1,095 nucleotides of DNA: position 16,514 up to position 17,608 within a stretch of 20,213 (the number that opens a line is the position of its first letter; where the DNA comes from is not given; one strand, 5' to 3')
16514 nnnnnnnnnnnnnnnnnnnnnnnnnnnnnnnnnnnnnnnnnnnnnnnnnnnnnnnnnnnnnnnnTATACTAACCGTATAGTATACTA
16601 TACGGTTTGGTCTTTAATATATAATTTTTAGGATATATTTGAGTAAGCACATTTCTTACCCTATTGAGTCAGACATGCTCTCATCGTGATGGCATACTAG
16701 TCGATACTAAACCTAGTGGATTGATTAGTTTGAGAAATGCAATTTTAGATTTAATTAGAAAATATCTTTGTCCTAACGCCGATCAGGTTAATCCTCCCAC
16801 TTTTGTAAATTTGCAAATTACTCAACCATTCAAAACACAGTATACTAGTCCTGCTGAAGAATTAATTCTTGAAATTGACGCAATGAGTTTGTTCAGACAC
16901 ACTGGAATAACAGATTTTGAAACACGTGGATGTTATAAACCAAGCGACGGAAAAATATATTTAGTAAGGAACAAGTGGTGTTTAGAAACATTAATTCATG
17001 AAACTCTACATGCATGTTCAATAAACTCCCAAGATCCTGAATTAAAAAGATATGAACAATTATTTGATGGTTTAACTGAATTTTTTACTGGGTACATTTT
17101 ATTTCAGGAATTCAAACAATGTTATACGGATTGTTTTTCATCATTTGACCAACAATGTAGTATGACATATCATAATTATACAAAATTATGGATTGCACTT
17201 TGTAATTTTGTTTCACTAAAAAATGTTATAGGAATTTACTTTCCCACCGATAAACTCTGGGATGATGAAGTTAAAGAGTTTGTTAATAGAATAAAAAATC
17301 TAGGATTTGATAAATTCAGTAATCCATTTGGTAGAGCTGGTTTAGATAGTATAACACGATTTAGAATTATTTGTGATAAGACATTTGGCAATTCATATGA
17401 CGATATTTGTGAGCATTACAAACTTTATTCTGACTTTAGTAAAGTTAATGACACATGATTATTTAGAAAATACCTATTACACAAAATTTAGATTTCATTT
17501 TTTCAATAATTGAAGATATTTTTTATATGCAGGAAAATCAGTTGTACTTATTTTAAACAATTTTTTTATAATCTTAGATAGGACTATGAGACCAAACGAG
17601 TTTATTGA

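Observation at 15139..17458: Divergent HTH + unknown versus HExxH-protein module sharing a perfect 24-bp palindrome: candidate undescribed protease-controlled switch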

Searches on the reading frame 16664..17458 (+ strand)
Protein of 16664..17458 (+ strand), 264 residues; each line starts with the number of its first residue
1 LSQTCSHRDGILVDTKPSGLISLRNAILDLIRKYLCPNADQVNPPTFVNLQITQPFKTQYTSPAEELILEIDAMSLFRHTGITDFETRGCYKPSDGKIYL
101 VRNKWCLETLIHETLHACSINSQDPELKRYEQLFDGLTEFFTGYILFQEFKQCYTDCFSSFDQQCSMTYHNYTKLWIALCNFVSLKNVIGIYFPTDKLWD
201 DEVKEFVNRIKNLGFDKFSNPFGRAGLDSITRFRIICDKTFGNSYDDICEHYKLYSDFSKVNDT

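Call 4: search_protein_families(library=pfam, proteins=[window:16664-17458:+], max_evalue=1)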
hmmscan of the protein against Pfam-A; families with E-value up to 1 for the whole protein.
window:16664-17458:+ (264 aa): 0 families

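Call 5: search_protein_families(library=padloc, proteins=[window:16664-17458:+], max_evalue=1)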
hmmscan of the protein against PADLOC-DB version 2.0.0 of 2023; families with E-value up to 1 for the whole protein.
window:16664-17458:+ (264 aa): 0 families

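Call 7: find_homologous_proteins(query=window:16664-17458:+)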
Query window:16664-17458:+ (264 aa): 32 proteins with E <= 0.001 among 188 candidates.
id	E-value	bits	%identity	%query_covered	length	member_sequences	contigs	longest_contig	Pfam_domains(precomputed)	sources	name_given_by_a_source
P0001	4.4e-182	621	100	100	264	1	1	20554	-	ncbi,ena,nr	ncbi:MAG: hypothetical protein IIA82_08425 [Thaumarchaeota archaeon]|nr:hypothetical protein [Nitros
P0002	2.5e-123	428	69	100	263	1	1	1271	-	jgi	-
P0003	5.9e-118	411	67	100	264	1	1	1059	-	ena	-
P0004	6.7e-115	401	64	100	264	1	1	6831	-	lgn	-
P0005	3.3e-110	385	66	97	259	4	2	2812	-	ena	-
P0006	2.4e-109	383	66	94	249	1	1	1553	-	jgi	-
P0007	2.7e-106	373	63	100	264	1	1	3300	-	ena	-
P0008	6.3e-103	362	62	95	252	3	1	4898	-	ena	-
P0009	4.7e-102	359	60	100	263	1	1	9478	-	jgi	-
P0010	2.8e-101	356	59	100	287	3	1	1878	-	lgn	-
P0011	1.8e-83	298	67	72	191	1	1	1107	-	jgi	-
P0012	8.9e-78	279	45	100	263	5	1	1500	-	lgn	-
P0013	1.5e-77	278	48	100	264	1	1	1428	-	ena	-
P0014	5.9e-75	270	47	99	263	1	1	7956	-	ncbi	-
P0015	6.2e-75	270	47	100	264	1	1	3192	-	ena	-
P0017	2.3e-72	261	46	98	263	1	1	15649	-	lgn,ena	-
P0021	1.6e-63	232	43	100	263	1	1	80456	-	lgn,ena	-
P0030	9.5e-31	125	39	67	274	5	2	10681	-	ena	-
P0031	1.1e-29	121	33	92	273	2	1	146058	-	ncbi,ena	-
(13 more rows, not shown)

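Call 13: search_solved_structures(query=A1, max_evalue=10, show_alignments=3)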
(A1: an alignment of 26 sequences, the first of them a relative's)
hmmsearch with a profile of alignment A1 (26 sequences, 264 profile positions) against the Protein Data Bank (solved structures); distinct sequences matched with E-value up to 10: 1.
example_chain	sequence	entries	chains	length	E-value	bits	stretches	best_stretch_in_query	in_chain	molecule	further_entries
6nki_A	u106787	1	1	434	2.6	10.7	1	86-122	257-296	NRPS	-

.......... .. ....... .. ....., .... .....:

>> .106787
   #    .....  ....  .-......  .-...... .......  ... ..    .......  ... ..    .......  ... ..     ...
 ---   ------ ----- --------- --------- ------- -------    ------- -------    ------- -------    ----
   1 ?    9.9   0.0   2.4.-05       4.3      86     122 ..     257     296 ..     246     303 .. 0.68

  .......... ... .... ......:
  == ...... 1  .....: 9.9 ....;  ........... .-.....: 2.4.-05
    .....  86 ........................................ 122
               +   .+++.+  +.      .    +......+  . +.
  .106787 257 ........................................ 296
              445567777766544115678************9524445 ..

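Call 17: find_encoding_contigs(protein=P0021, flank=8000, max_places=2)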
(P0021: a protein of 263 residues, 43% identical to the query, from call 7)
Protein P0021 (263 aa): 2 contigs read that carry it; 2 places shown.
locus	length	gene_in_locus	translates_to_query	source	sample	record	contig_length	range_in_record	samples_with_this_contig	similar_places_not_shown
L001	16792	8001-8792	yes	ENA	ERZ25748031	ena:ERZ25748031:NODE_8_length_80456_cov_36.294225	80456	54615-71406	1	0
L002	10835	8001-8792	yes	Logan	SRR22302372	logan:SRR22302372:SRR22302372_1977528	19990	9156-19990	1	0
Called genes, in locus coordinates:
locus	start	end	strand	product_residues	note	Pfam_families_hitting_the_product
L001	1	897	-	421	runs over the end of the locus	PF01420:Methylase_S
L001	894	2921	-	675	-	PF12161:HsdM_N, PF02384:N6_Mtase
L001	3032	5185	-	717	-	PF03235:GmrSD_N, PF07510:GmrSD_C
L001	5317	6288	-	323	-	-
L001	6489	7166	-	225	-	-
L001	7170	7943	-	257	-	-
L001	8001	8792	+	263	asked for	-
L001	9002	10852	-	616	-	PF11617:Cu-binding_MopE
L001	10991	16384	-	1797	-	PF16656:Pur_ac_phosph_N (faint), PF25059:FN3_DSCAM-DSCAML_C (faint), PF02494:HYR (weak), PF00041:fn3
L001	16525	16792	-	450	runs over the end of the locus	-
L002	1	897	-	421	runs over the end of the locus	PF01420:Methylase_S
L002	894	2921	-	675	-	PF12161:HsdM_N, PF02384:N6_Mtase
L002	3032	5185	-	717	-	PF03235:GmrSD_N, PF07510:GmrSD_C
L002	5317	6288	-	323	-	-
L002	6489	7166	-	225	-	-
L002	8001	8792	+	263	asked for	-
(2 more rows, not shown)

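Call 18: find_encoding_contigs(protein=P0031, flank=8000, max_places=2)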
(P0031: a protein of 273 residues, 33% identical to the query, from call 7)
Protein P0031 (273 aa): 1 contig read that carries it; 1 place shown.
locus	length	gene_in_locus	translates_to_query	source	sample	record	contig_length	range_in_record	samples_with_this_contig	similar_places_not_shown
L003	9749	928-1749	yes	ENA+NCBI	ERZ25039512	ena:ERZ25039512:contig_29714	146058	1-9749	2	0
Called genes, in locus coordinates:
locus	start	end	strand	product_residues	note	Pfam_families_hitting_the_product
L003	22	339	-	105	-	-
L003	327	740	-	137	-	-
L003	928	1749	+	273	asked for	-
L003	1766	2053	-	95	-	-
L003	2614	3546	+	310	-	-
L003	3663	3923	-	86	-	-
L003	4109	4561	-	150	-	PF00072:Response_reg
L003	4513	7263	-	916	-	PF00989:PAS, PF00989:PAS, PF13426:PAS_9, PF00989:PAS, PF08448:PAS_4, PF13188:PAS_8, PF13426:PAS_9, PF00512:HisKA, +8 more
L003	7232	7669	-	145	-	-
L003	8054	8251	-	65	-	-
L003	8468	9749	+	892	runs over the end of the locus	PF13360:PQQ_2 (faint)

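Call 19: find_encoding_contigs(protein=P0017, flank=8000, max_places=2)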
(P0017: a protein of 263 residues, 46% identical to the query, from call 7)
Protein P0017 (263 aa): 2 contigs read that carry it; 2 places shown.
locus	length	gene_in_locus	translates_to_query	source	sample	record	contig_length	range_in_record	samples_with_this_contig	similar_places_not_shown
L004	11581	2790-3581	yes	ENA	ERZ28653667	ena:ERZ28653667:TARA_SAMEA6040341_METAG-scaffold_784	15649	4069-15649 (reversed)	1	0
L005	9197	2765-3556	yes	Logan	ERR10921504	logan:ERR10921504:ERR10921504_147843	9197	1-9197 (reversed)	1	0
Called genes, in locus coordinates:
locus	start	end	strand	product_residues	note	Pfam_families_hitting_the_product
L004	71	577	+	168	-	-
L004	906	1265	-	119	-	-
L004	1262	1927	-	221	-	-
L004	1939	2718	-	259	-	-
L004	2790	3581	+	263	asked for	-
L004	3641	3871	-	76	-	-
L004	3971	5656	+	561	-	PF02463:SMC_N (weak), PF13175:AAA_15, PF13304:AAA_21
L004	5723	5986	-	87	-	-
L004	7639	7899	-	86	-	-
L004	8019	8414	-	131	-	-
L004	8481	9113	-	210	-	-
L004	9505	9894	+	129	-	PF03382:DUF285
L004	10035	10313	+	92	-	-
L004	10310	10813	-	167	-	-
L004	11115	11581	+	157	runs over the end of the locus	-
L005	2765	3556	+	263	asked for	-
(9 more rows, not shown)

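Call 20: predict_structure(alignment_id=A1)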
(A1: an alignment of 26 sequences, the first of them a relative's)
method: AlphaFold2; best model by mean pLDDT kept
length: 264 residues; sequences in the alignment: 26
mean_pLDDT: 86.5   pTM: 0.86
mean pLDDT of the five models: 86.5, 86.1, 85.3, 84.1, 81.7
residues with pLDDT >= 90: 162; 70-90: 69; 50-70: 17; < 50: 16
segments of 3 or more residues with pLDDT < 50: 1-12, 161-164
pLDDT, mean of each block of 10 residues (from residue 1): 33 67 95 97 94 77 91 89 85 95 90 97 92 95 93 68 59 93 94 94 97 96 84 95 92 84 85
secondary structure, 60 per line:
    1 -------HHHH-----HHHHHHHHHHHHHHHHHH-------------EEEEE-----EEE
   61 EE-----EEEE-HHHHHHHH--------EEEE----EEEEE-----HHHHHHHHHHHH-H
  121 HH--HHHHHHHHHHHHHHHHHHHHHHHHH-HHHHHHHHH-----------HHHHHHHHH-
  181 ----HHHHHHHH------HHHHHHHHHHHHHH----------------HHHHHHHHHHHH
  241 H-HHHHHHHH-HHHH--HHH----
elements in order: H8-11 H17-34 E48-52 E58-62 E68-71 H73-80 E89-92 E97-101 H107-118 H125-149 H151-159 H171-179 H185-192 H199-212 H229-241 H243-250 H252-255

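Call 22: find_encoding_contigs(protein=P0009, flank=8000, max_places=1)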
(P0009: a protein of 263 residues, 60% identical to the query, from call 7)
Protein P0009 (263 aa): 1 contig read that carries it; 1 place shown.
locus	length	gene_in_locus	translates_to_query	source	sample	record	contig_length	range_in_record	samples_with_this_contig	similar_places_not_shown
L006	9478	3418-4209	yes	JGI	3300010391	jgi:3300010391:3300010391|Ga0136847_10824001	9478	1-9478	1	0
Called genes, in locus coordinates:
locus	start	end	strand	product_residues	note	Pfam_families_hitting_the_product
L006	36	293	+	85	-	-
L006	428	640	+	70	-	-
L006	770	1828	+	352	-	-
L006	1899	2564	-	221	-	-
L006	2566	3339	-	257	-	-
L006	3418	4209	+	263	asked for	-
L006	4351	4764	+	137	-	PF01904:DUF72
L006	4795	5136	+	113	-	PF01904:DUF72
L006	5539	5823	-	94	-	-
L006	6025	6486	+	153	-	-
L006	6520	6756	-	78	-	-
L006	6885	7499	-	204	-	-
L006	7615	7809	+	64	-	PF24033:DUF7342 (weak)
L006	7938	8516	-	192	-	-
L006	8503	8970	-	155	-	-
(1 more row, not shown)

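Call 23: find_encoding_contigs(protein=P0014, flank=8000, max_places=1)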
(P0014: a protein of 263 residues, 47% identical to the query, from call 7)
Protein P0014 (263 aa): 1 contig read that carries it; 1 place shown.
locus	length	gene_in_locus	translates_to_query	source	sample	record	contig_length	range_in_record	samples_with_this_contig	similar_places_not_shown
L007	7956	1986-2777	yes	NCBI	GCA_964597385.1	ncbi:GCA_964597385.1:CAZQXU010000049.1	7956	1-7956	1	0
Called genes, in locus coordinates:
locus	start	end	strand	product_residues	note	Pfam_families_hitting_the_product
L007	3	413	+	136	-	?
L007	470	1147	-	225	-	-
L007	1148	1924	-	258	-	-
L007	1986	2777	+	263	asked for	-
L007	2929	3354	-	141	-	-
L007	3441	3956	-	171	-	-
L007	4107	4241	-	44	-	-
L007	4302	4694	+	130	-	-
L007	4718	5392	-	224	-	-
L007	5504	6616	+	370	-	PF13391:HNH_2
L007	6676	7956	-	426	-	?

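Call 24: find_encoding_contigs(protein=P0030, flank=8000, max_places=2)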
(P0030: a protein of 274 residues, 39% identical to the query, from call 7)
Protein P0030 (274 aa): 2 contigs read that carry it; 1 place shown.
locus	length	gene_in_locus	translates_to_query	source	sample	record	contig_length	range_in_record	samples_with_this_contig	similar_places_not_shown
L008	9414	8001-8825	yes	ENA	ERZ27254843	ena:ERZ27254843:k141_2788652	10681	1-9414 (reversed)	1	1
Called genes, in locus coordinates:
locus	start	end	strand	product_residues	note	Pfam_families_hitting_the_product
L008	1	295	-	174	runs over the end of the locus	-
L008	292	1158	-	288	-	PF01841:Transglut_core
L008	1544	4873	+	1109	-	PF02384:N6_Mtase (faint), PF20473:MmeI_Mtase, PF07669:Eco57I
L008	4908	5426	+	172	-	-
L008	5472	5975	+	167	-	-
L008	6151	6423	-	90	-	-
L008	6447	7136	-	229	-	-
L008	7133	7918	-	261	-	-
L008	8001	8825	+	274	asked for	-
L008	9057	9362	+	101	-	PF26485:DUF8156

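Call 27: fold_search(model_id=the predicted structure, library=pdb)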
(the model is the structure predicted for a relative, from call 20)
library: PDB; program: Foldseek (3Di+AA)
matches with E <= 10: 72; with E <= 0.001: 0
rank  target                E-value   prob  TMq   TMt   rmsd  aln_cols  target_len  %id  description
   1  1s2x                  8.0e-01  0.06  0.13  0.17  18.8       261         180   14  Crystal structure of Cag-Z from Helicobacter pylori (released 2004-07-27)
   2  6jho_A                8.0e-01  0.05  0.11  0.15  18.6       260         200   14  The complex crystal structure of Cagbeta with CagZ revealed a novel regulatory mechanism for T4SS coupling ATPase in H (released 2020-02-19)
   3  8c8v                  1.0e+00  0.03  0.12  0.06  16.5       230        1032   11  Priestia megaterium mupirocin-resistant isoleucyl-tRNA synthetase 2 with a fully-resolved C-terminal tRNA-binding domain (released 2023-08-16)
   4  3dti                  1.8e+00  0.15  0.23  0.25  10.3       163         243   13  Crystal structure of the IRRE protein, a central regulator of DNA damage repair in deinococcaceae (released 2009-02-10)
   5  8c9d                  1.8e+00  0.02  0.12  0.06  16.6       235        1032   12  Priestia megaterium W130Q mutant of type 2 isoleucyl-tRNA synthetase complexed with an isoleucyl-adenylate analogue (released 2023-08-16)
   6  8hki_D                2.0e+00  0.03  0.15  0.15  17.2       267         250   12  Human TRiC open state (released 2023-12-13)
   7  6k7x_C                3.0e+00  0.01  0.11  0.11  27.7       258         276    8  Human MCU-EMRE complex (released 2020-09-09)
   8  5l0i                  3.1e+00  0.04  0.16  0.21  12.4       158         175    9  Human metavinculin MVt R975W cardiomyopathy-associated mutant (residues 959-1134) (released 2016-08-31)
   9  9vxw                  3.1e+00  0.04  0.15  0.15  14.4       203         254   11  Cryo-EM structure of hAQP11 in LMNG (released 2025-12-31)
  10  5l0d_B                3.3e+00  0.02  0.14  0.19  14.2       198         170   10  Human Metavinculin(residues 959-1130) in complex with PIP2 (released 2016-08-31)
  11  4akk_B                3.5e+00  0.02  0.13  0.10  19.5       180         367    7  Structure of the NasR transcription antiterminator (released 2012-06-20)
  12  7p7k_H                3.9e+00  0.04  0.16  0.15  15.8       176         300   11  Complex I from E. coli, DDM/LMNG-purified, with DQ, Resting state (released 2022-09-21)
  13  3qtm_B                4.5e+00  0.04  0.14  0.12  15.9       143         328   10  Structure of S. pombe nuclear import adaptor Nro1 (Space group P21) (released 2011-09-21)
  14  6su3_A                4.5e+00  0.01  0.16  0.16  23.8       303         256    9  Crystal structure of the 48C12 heliorhodopsin in the violet form at pH 8.8 (released 2019-12-11)
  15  7mhe                  4.5e+00  0.01  0.13  0.13  15.4       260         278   12  Thioesterase Domain of Human Fatty Acid Synthase (FASN-TE) binding a competitive inhibitor SBP-7957 (released 2022-04-20)
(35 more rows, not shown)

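Call 42: search_protein_families(library=phrogs, proteins=[window:16664-17458:+], max_evalue=0.1)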
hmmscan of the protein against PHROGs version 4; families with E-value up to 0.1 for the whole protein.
window:16664-17458:+ (264 aa): 0 families

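Call 44: find_encoding_contigs(protein=P0004, flank=7000, max_places=1)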
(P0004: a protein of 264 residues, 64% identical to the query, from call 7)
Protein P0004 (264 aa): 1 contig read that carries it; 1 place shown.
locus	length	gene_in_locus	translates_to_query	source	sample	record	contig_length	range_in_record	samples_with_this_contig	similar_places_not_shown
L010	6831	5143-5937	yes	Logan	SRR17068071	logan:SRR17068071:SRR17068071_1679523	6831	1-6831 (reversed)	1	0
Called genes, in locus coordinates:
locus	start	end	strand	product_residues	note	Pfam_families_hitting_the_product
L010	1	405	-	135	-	?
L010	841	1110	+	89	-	-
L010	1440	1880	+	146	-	-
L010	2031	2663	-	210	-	-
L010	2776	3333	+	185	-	-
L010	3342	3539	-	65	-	-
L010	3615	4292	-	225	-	-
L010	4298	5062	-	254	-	-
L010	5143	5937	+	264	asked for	-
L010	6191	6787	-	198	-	-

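Call 46: search_protein_representatives(alignment_id=A1)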
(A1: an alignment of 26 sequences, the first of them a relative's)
Query: 26 sequences, 264 profile positions. Proteins with E-value up to 0.001 (for the whole library): 155; up to 1e-10: 129; up to 1e-30: 69. The best 150 are listed.
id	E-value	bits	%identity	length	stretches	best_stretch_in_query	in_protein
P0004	2.8e-118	410.5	-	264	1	1-263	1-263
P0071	6.2e-93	327.4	-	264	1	1-264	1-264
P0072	7.4e-93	327.2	-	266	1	1-263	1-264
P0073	4.9e-79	281.9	-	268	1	4-261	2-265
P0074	2.8e-78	279.4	-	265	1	4-261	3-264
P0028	2.8e-78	279.4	-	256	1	20-264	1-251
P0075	4.4e-70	252.5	-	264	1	3-263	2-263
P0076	2.7e-69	250.0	-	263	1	5-262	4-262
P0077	7.6e-69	248.5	-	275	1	4-262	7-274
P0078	1.2e-68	247.8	-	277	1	2-263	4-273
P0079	1.4e-66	241.0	-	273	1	4-263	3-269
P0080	1.5e-66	241.0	-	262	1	5-263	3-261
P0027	3.2e-62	226.8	-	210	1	61-262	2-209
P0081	9.1e-62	225.3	-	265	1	3-262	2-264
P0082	2.4e-61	223.9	-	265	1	4-259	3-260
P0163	1.7e-21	93.2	-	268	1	29-258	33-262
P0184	1.6e-14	70.4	-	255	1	18-251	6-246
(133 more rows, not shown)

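Call 48: search_protein_families(library=pfam, alignment_id=A4, max_evalue=0.1)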
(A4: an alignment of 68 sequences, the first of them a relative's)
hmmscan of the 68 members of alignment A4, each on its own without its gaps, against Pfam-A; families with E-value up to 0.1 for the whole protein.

A. member 1, P0001 (264 aa): 0 families

B. families by the number of members that match (of 68 scanned): 15 families
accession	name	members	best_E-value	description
PF15640.11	Tox-MPTase4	2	0.004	Metallopeptidase toxin 4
PF11479.13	Suppressor_P21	1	0.004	RNA silencing suppressor P21 C-terminal domain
PF16467.10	DUF5048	1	0.0074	Domain of unknown function (DUF5048)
PF05891.18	Methyltransf_PK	1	0.0092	AdoMet dependent proline di-methyltransferase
PF12623.12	Hen1_L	1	0.016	RNA repair, ligase-Pnkp-associating, region of Hen1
PF10263.15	SprT-like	1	0.018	SprT-like family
PF24549.1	DUF7602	1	0.032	Domain of unknown function (DUF7602)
PF20539.3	DUF6754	1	0.046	Domain of unknown function (DUF6754)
PF05254.17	UPF0203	1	0.054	Uncharacterised protein family (UPF0203)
PF20573.4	DUF6782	1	0.058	Putative metallopeptidase family (DUF6782)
PF18818.7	MPTase-PolyVal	1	0.058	Zincin-like metallopeptidase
PF14480.11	DNA_pol3_a_NI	1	0.067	DNA polymerase III polC-type N-terminus I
PF00685.33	Sulfotransfer_1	1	0.073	Sulfotransferase domain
PF13102.12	Phage_int_SAM_5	1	0.083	Phage integrase SAM-like domain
PF12841.12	YvrJ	1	0.093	YvrJ protein family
